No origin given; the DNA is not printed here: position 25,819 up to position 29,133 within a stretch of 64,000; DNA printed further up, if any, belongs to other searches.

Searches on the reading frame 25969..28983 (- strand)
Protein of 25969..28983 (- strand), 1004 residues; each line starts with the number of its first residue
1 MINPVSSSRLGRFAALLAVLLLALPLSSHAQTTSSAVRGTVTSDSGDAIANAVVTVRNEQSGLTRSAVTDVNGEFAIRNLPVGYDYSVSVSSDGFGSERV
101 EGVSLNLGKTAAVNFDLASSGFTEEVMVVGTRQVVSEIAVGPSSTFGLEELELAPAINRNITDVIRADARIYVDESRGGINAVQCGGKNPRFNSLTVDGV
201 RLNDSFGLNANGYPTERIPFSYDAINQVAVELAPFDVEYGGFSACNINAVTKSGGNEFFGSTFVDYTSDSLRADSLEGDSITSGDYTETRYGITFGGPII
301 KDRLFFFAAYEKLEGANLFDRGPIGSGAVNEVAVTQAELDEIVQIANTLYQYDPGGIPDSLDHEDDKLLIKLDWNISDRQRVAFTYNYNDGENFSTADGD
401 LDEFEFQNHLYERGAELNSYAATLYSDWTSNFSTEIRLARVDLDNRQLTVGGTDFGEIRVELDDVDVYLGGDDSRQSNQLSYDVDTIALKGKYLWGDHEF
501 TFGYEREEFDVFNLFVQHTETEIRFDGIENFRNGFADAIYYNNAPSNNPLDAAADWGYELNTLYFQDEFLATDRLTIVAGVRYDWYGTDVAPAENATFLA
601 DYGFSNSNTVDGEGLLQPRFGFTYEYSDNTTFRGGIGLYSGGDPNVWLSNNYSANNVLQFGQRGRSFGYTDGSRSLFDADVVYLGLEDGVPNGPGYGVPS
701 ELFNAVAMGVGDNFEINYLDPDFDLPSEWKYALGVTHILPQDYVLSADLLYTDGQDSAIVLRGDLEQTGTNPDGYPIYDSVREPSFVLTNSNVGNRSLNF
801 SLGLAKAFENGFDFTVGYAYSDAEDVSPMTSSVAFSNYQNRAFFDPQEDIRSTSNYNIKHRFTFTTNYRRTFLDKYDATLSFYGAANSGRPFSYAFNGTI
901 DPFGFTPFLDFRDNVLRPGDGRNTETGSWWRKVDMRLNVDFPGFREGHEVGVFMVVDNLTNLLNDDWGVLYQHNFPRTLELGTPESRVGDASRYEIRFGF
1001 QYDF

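Call 4: search_protein_families(library=pfam, proteins=[window:25969-28983:-])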
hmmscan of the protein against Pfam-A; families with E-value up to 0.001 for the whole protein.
window:25969-28983:- (1004 aa): 5 families
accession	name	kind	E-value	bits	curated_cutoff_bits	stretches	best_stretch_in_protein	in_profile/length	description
PF25183.1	OMP_b-brl_4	-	2e-42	146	30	2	362-872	151-679/838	Outer membrane beta barrel domain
PF13620.12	CarboxypepD_reg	-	6.9e-21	74.8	32.3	1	37-117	2-81/82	Carboxypeptidase regulatory-like domain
PF13715.12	CarbopepD_reg_2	-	4.3e-08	33.5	32.2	1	37-128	1-87/88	CarboxypepD_reg-like domain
PF00593.30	TonB_dep_Rec_b-barrel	-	2.2e-05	25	27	1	374-637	2-238/436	TonB dependent receptor-like, beta-barrel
PF07715.20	Plug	-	0.00023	22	23.9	1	149-242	15-102/107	TonB-dependent Receptor Plug Domain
